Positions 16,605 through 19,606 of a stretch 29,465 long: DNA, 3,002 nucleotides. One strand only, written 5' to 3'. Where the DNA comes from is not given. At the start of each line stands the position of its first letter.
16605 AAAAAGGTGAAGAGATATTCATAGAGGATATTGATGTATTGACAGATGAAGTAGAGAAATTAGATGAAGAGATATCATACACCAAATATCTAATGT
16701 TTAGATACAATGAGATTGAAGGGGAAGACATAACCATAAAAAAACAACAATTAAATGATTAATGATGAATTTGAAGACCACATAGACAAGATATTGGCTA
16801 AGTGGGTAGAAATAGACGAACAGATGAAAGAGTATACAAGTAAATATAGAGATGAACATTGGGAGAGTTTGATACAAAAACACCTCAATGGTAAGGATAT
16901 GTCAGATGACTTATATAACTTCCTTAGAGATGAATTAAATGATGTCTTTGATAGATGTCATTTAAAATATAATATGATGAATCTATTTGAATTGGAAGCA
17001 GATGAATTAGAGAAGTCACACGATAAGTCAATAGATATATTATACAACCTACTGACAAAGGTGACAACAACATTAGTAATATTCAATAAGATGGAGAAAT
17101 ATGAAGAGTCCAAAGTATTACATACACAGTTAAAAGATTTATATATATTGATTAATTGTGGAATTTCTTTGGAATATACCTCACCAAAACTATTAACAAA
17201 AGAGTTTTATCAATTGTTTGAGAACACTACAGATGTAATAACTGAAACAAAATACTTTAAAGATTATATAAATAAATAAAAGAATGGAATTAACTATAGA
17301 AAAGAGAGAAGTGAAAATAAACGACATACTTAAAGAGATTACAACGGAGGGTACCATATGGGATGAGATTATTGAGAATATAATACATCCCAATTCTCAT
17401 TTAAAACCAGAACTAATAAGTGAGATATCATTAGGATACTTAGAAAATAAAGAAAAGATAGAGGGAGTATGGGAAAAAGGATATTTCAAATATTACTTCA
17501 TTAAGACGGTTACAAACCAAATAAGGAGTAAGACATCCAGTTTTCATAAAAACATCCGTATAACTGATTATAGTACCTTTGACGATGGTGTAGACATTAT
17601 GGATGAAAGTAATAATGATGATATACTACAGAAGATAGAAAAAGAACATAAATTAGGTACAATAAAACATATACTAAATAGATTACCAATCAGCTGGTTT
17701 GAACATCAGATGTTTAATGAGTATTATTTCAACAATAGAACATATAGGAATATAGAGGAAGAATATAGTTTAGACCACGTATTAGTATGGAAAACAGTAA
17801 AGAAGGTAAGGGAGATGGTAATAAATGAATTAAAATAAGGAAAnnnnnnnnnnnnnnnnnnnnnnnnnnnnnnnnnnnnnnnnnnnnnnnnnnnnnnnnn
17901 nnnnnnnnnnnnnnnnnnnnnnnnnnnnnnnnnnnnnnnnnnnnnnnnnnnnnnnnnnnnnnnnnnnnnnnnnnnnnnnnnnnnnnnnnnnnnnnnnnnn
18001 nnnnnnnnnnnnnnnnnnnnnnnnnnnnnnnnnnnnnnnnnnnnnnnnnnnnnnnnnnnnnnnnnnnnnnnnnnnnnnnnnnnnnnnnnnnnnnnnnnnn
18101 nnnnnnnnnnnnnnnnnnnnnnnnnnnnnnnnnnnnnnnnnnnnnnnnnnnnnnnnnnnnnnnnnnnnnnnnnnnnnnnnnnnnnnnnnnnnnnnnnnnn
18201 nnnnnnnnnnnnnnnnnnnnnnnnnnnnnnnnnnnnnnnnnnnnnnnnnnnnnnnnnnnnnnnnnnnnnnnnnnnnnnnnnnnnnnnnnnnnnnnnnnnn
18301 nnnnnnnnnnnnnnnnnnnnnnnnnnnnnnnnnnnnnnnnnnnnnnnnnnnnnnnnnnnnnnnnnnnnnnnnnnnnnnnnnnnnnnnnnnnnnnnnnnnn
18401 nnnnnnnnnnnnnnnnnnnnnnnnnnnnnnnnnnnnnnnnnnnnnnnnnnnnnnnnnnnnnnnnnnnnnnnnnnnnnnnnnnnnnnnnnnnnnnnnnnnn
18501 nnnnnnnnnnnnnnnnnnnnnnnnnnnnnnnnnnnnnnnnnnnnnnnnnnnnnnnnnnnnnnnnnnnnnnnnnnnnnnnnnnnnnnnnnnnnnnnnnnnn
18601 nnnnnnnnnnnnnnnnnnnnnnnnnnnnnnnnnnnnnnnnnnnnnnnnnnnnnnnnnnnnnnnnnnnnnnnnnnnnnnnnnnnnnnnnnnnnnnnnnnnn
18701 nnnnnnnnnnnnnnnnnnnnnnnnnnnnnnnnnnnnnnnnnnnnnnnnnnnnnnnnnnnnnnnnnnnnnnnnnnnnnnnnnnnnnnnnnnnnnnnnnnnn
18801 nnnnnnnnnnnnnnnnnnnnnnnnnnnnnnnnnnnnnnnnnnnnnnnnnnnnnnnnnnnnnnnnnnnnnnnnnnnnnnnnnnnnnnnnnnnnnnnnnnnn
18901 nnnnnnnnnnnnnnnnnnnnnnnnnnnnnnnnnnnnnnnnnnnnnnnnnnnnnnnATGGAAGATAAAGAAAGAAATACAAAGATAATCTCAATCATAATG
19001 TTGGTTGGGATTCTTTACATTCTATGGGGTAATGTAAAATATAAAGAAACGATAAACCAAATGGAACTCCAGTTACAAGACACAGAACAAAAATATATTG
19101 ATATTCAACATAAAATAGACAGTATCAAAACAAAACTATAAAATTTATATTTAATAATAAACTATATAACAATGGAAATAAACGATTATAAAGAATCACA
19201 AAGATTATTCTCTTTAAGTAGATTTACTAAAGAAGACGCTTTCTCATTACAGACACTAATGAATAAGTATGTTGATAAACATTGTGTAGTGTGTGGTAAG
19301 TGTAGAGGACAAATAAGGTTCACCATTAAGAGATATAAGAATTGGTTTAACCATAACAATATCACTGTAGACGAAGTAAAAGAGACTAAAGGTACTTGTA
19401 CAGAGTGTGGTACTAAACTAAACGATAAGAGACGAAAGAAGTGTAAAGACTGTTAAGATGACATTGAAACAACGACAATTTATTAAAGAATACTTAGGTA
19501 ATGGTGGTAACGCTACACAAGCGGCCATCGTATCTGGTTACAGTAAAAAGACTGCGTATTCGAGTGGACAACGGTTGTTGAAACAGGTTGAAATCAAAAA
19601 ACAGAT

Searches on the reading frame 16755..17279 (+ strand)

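Call 15: search_protein_families(library=pfam, proteins=[window:16755-17279:+], max_evalue=0.01)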
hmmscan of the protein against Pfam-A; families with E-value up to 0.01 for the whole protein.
window:16755-17279:+ (174 aa): 0 families

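Call 17: search_protein_families(library=phrogs, proteins=[window:16755-17279:+], max_evalue=0.001)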
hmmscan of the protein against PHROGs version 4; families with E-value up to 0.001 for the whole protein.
window:16755-17279:+ (174 aa): 0 families

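Call 103: search_protein_families(library=pfam, proteins=[window:16755-17279:+], max_evalue=1)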
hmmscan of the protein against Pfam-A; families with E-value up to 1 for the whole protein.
window:16755-17279:+ (174 aa): 3 families
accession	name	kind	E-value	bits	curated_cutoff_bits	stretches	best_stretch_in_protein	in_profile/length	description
PF00042.28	Globin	-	0.031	15.2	22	1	3-66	31-92/117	Globin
PF14106.11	DUF4279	-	0.094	13.4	25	1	4-56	50-106/116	Domain of unknown function (DUF4279)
PF08926.16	DUF1908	-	0.19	11.1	27.5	1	68-172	160-264/281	Domain of unknown function (DUF1908)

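Call 123: search_protein_families(library=ncbifam, proteins=[window:16755-17279:+], max_evalue=0.1)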
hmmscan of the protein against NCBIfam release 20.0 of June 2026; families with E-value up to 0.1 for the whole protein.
window:16755-17279:+ (174 aa): 1 family
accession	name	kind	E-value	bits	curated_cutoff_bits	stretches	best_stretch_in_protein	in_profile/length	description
NF011744.0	PRK15197.1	equivalog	0.071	12.3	274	0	85-147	48-107/291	SPI-2 type III secretion system effector PipB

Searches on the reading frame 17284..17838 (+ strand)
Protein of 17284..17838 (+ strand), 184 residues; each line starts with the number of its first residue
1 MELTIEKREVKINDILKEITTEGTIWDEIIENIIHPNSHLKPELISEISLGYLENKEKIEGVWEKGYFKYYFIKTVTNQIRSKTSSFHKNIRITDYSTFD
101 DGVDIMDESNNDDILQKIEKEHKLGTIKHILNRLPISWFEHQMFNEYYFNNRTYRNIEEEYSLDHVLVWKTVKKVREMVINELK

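Call 15: search_protein_families(library=pfam, proteins=[window:17284-17838:+], max_evalue=0.01)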
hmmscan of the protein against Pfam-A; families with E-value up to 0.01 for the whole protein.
window:17284-17838:+ (184 aa): 0 families

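Call 17: search_protein_families(library=phrogs, proteins=[window:17284-17838:+], max_evalue=0.001)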
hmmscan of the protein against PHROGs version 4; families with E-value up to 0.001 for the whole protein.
window:17284-17838:+ (184 aa): 0 families

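Call 103: search_protein_families(library=pfam, proteins=[window:17284-17838:+], max_evalue=1)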
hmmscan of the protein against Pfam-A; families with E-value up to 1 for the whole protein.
window:17284-17838:+ (184 aa): 1 family
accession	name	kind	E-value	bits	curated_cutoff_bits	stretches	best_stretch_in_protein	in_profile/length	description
PF08765.17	Mor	-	0.16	12.4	24.9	1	140-181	62-101/107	Mor transcription activator family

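Call 122: search_solved_structures(query=window:17284-17838:+, max_evalue=5)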
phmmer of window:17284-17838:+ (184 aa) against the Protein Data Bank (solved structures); distinct sequences matched with E-value up to 5: 2.
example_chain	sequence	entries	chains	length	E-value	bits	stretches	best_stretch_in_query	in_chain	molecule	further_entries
9pzm_F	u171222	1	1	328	1.2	12.3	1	6-41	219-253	AUGMIN subunit 6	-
9nba_F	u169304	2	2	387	1.4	12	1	6-41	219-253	AUGMIN subunit 6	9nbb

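Call 123: search_protein_families(library=ncbifam, proteins=[window:17284-17838:+], max_evalue=0.1)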
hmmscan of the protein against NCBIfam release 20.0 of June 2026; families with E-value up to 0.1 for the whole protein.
window:17284-17838:+ (184 aa): 1 family
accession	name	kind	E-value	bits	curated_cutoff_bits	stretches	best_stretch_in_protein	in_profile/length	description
TIGR02937.1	sigma70-ECF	superfamily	1.3e-06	28.1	42.9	1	42-181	29-163/165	sigma-70 family RNA polymerase sigma factor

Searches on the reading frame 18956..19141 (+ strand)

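Call 103: search_protein_families(library=pfam, proteins=[window:18956-19141:+], max_evalue=1)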
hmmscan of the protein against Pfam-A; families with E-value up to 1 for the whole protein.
window:18956-19141:+ (61 aa): 2 families
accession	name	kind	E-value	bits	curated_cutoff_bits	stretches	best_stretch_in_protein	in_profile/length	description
PF08826.15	DMPK_coil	-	0.014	15.9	22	1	30-60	24-54/61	DMPK coiled coil domain like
PF08496.15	Peptidase_S49_N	-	0.11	13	27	1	9-56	12-59/147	Peptidase family S49 N-terminal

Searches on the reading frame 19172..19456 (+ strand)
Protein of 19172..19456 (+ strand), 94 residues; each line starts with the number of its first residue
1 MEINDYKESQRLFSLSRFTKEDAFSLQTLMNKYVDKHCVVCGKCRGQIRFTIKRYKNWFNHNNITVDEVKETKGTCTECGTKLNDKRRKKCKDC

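Call 103: search_protein_families(library=pfam, proteins=[window:19172-19456:+], max_evalue=1)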
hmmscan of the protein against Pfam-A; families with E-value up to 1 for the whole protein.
window:19172-19456:+ (94 aa): 4 families
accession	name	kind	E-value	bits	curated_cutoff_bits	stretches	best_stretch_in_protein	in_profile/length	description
PF17032.10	Zn_ribbon_15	-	0.00059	21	28.9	1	39-94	1-58/73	zinc-ribbon family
PF02979.21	NHase_alpha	-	0.003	17.4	27.2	1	19-93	72-146/184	Nitrile hydratase, alpha chain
PF18912.6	DZR_2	-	0.044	14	27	0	71-94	19-42/56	Double zinc ribbon domain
PF00641.23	Zn_ribbon_RanBP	-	0.6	9.9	27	1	28-42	11-25/30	Zn-finger in Ran binding protein and others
